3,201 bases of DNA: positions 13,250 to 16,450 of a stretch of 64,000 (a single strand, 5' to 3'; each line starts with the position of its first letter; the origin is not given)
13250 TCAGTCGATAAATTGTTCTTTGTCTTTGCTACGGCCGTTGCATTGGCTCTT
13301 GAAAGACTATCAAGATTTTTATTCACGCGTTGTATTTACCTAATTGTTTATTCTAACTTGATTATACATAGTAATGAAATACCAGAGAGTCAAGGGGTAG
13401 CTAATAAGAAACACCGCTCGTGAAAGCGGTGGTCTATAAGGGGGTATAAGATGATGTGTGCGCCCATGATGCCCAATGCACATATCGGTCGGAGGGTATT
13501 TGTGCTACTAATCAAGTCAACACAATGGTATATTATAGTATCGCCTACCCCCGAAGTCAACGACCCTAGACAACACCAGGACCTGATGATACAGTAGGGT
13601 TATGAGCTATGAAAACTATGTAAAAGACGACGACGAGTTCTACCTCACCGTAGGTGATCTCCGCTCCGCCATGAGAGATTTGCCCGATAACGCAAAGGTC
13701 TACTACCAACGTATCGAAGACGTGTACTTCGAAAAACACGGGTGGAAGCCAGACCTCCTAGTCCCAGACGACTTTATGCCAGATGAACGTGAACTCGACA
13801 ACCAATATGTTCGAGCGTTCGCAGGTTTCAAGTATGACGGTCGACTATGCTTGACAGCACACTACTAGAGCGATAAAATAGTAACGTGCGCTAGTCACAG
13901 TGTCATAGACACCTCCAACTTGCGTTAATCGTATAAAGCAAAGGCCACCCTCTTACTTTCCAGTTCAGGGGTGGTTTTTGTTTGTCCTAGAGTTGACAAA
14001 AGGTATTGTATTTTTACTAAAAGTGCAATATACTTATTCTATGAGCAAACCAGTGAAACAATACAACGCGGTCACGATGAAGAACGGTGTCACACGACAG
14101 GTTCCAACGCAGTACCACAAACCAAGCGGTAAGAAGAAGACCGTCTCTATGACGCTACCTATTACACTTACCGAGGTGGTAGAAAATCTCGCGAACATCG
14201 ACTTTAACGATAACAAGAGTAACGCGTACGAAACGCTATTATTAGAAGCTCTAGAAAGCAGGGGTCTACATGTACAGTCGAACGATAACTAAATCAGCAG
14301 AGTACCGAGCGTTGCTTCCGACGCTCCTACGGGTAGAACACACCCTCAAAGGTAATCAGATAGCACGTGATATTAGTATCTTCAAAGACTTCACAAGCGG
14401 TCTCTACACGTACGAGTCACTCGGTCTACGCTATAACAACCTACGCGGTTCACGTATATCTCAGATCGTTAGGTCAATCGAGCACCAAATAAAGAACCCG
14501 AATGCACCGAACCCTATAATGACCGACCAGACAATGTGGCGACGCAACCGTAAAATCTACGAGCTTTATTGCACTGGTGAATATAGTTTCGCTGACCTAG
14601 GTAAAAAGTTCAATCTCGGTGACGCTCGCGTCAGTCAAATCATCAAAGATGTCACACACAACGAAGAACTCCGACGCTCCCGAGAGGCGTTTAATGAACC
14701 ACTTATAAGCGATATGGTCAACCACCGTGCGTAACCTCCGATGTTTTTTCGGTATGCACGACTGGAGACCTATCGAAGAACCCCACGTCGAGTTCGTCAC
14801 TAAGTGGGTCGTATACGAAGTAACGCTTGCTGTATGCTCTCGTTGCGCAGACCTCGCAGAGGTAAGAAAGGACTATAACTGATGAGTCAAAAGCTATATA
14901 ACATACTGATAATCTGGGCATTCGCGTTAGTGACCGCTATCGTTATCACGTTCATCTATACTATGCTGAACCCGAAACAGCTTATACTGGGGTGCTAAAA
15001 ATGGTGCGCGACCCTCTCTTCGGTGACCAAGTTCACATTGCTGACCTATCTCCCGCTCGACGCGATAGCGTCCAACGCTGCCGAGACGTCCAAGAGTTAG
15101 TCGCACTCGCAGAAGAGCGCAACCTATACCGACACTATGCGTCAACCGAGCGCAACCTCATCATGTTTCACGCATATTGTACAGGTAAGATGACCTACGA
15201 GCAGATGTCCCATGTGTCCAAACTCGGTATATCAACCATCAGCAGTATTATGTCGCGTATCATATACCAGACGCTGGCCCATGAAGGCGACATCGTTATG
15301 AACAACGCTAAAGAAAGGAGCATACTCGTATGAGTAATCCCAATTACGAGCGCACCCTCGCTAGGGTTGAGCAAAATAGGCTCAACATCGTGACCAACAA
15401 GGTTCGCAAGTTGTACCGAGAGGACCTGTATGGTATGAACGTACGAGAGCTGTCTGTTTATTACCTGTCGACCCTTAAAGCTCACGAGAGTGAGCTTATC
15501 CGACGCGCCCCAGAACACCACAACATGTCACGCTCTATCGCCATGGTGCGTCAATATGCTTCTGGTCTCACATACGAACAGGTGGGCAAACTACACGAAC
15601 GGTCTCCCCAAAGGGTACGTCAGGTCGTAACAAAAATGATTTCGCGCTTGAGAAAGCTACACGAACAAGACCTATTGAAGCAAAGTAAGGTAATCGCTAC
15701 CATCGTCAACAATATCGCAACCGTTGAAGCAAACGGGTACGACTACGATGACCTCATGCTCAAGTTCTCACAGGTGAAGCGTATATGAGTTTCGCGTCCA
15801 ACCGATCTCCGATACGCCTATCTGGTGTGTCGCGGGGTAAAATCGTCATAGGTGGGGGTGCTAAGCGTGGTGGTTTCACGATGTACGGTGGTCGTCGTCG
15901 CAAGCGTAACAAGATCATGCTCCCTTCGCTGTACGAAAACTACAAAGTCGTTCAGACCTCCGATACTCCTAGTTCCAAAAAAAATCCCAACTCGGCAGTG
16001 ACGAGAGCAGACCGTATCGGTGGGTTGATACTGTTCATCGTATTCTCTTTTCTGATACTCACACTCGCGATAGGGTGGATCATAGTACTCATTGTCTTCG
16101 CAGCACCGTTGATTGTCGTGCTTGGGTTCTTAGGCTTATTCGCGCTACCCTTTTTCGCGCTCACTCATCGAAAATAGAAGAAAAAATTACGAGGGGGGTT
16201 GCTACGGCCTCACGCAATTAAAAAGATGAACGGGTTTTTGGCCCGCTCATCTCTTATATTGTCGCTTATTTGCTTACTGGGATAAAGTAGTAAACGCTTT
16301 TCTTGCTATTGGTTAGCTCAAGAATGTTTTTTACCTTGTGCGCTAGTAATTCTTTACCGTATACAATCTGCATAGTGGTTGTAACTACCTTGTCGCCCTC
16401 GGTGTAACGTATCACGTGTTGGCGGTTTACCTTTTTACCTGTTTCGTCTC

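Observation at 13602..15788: Three consecutive paralogous sigma-70 region-4-like HTH proteins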

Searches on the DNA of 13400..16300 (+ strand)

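Call 3: search_dna_similar(query=window:13400-16300:+, collection=phages, mode=near, max_rows=25)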
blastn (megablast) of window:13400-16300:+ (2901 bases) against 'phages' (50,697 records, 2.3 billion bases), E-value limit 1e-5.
No match.

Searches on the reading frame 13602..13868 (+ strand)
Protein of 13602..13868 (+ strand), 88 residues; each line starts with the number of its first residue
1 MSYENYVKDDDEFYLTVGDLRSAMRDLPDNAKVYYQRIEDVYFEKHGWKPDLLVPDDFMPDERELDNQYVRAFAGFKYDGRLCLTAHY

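Call 4: search_protein_families(library=pfam, proteins=[window:13602-13868:+], max_evalue=1)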
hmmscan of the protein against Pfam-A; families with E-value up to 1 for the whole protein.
window:13602-13868:+ (88 aa): 1 family
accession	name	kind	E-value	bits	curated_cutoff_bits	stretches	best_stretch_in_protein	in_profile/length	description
PF19735.4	DUF6225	-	0.058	13.9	26.5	1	16-34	13-31/87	Family of unknown function (DUF6225)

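Call 6: search_protein_families(library=phrogs, proteins=[window:13602-13868:+], max_evalue=0.1)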
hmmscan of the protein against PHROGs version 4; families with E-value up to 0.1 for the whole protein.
window:13602-13868:+ (88 aa): 0 families

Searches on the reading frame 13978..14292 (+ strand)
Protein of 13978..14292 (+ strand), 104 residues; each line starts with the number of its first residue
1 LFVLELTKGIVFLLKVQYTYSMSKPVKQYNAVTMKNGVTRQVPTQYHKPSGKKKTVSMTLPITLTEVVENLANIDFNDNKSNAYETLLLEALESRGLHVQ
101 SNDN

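Call 4: search_protein_families(library=pfam, proteins=[window:13978-14292:+], max_evalue=1)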
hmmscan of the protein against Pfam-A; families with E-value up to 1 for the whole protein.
window:13978-14292:+ (104 aa): 1 family
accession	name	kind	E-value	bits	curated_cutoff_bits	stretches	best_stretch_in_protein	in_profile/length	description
PF05338.17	DUF717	-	0.04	14.5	27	1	58-88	16-46/55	Protein of unknown function (DUF717)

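Call 6: search_protein_families(library=phrogs, proteins=[window:13978-14292:+], max_evalue=0.1)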
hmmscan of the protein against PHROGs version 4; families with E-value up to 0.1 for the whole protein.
window:13978-14292:+ (104 aa): 0 families

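Call 48: search_protein_families(library=ncbifam, proteins=[window:14041-14292:+], max_evalue=1)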
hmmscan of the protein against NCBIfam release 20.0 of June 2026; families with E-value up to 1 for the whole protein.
window:14041-14292:+ (83 aa): 0 families

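Call 97: search_solved_structures(query=A6, max_evalue=10, show_alignments=2)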
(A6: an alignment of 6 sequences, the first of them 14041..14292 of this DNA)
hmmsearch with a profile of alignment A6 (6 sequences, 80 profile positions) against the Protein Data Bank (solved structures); distinct sequences matched with E-value up to 10: 0.

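Call 98: search_protein_families(library=pfam, alignment_id=A6, max_evalue=1)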
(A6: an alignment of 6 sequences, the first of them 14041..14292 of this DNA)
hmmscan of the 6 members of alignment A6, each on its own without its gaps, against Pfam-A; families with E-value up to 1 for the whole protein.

A. member 1, window:14041-14292:+ (83 aa): 1 family
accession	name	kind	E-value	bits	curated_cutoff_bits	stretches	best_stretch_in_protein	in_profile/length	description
PF05338.17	DUF717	-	0.027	15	27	1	37-67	16-46/55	Protein of unknown function (DUF717)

B. families by the number of members that match (of 6 scanned): 2 families
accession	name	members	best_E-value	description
PF05338.17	DUF717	4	0.027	Protein of unknown function (DUF717)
PF12441.14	CopG_antitoxin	2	0.14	CopG antitoxin of type II toxin-antitoxin system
